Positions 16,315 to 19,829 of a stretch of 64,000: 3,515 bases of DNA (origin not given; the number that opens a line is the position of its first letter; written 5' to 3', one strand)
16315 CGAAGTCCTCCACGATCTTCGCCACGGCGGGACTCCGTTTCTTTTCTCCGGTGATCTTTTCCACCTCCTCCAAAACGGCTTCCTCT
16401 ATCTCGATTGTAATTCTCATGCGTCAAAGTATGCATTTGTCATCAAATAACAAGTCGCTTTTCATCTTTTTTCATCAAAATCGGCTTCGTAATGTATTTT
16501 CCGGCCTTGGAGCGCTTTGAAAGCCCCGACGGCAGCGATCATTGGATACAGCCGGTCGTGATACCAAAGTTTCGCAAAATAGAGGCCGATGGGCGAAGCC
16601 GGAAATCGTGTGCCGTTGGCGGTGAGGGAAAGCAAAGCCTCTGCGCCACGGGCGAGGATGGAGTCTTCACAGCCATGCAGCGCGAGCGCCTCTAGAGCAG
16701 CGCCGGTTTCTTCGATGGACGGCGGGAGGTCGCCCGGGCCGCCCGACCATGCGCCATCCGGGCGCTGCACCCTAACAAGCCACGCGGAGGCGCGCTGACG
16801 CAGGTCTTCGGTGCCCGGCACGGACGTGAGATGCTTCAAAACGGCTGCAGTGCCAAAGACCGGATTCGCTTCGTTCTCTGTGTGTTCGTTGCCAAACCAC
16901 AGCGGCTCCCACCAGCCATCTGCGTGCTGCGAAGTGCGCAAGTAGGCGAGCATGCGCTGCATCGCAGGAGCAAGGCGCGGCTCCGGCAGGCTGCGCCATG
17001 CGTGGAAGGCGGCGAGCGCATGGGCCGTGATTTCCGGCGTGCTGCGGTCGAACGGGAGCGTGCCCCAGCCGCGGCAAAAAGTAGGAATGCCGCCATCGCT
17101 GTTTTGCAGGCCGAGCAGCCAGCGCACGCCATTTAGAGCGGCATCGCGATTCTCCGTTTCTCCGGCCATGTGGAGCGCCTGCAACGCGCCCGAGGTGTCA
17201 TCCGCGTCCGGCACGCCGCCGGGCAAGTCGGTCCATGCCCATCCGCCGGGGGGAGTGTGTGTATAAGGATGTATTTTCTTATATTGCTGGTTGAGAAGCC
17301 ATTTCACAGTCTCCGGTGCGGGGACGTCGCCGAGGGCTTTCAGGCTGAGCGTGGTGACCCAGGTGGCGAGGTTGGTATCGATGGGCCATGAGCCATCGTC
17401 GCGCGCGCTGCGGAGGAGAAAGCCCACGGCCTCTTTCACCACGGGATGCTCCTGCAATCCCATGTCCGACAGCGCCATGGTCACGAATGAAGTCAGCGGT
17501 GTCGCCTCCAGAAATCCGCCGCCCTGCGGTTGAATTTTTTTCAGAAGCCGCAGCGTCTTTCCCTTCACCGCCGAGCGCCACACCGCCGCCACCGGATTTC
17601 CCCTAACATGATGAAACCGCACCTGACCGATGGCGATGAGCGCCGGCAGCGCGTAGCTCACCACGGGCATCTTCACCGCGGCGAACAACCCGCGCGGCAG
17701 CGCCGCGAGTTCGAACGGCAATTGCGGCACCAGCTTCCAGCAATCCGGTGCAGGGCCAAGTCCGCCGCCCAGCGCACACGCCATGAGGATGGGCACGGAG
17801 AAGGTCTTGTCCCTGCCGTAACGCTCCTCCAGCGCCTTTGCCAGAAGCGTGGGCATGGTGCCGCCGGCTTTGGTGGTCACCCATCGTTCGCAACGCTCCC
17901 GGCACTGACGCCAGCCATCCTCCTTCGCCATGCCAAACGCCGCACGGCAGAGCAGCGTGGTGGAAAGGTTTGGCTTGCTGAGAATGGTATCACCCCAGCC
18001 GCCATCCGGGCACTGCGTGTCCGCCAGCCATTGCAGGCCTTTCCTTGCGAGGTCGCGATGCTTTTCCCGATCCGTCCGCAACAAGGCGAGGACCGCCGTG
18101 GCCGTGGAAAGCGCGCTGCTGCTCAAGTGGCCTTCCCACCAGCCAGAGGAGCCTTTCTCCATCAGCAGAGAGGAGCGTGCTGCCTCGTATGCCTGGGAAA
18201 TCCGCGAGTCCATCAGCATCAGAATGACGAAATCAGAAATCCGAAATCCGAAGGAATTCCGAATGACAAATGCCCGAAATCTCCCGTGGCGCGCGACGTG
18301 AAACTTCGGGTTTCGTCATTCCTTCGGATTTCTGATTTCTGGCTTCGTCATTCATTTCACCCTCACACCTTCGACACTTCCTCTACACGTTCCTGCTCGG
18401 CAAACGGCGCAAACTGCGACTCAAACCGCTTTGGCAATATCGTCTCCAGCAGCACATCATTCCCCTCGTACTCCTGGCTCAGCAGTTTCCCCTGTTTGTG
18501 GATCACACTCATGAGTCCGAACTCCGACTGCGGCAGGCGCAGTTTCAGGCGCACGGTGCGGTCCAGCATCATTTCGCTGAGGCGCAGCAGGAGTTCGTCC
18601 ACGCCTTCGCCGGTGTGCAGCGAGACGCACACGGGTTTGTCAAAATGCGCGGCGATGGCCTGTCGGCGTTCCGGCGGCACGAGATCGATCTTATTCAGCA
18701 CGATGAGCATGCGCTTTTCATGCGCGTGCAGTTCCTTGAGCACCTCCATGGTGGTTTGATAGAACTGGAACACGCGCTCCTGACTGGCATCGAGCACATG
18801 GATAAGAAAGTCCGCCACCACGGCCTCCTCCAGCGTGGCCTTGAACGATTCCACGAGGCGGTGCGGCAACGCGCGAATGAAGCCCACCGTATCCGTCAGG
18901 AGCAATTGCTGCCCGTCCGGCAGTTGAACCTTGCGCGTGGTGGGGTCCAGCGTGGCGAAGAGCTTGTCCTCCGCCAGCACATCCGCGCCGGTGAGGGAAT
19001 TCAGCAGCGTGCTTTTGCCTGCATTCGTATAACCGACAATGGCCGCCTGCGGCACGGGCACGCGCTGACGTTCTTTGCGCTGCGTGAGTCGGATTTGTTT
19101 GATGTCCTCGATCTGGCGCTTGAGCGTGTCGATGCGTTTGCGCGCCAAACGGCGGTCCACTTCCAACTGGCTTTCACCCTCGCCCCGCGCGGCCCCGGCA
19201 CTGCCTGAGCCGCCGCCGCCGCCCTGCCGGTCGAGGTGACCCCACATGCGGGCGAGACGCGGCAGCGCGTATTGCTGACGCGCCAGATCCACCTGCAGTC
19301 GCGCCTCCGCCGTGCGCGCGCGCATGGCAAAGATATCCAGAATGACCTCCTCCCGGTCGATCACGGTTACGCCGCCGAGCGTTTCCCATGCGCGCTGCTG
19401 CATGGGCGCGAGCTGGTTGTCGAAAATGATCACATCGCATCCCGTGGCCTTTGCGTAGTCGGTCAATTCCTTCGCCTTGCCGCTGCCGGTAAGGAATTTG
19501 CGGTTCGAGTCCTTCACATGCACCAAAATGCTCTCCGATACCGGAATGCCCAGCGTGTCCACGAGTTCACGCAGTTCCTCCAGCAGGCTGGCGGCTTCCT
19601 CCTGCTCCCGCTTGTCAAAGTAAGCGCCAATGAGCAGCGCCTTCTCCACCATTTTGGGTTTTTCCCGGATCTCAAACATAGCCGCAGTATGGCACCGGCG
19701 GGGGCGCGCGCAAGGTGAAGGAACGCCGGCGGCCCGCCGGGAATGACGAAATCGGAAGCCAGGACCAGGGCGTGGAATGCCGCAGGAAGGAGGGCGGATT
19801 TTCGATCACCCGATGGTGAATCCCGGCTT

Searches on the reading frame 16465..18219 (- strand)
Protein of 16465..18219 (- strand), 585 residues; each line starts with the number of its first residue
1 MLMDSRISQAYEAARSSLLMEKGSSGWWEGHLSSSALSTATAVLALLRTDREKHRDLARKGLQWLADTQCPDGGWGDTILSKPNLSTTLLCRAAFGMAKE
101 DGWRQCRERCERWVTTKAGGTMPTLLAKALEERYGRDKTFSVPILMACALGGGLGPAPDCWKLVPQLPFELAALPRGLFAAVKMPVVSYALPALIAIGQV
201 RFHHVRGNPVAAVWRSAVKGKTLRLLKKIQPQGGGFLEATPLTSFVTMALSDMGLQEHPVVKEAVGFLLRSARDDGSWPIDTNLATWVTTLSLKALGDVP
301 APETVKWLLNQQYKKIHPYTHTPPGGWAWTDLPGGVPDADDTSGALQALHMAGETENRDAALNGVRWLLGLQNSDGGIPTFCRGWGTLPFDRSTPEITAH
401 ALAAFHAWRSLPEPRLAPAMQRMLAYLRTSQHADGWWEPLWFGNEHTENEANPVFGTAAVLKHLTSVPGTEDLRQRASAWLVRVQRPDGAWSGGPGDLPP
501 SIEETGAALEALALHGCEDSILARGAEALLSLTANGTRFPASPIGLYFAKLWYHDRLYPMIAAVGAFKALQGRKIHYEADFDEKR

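Call 20: search_protein_families(library=pfam, proteins=[window:16465-18219:-], max_evalue=0.00001)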
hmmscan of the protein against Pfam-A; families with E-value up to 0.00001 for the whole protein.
window:16465-18219:- (585 aa): 4 families
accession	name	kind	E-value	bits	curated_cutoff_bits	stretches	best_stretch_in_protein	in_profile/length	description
PF13243.12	SQHop_cyclase_C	-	1.3e-28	100.4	26.1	1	287-536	5-260/319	Squalene-hopene cyclase C-terminal domain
PF13249.12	SQHop_cyclase_N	-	3.2e-16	59.8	26.2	1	13-115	3-104/291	Squalene-hopene cyclase N-terminal domain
PF00432.27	Prenyltrans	-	7.2e-09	35.9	26.5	0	459-519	37-94/304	Prenyltransferase alpha-alpha toroid domain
PF07678.20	TED_complement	-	2.3e-06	27.4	22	0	234-293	146-211/312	A-macroglobulin TED domain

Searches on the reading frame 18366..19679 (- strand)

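Call 20: search_protein_families(library=pfam, proteins=[window:18366-19679:-], max_evalue=0.00001)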
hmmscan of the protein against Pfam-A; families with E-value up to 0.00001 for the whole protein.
window:18366-19679:- (438 aa): 7 families
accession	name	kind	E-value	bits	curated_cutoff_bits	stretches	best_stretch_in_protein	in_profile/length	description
PF16360.10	GTP-bdg_M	-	7.2e-26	91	29.5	1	120-204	1-79/79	GTP-binding GTPase Middle Region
PF13167.11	GTP-bdg_N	-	7.9e-25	87.7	25.4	1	33-118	4-89/89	GTP-binding GTPase N-terminal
PF01926.29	MMR_HSR1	-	1.5e-23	83.5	21.9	1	212-330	2-113/113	50S ribosome-binding GTPase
PF00350.29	Dynamin_N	-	1.2e-07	32.3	27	0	213-247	2-36/168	Dynamin family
PF03193.22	RsgA_GTPase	-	4.1e-07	30.4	30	0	212-267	109-168/174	RsgA GTPase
PF02421.24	FeoB_N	-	1.5e-06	28.3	27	1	212-339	3-123/156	Ferrous iron transport protein B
PF00009.33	GTP_EFTU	-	2.3e-06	27.8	26.5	0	285-344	89-148/188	Elongation factor Tu GTP binding domain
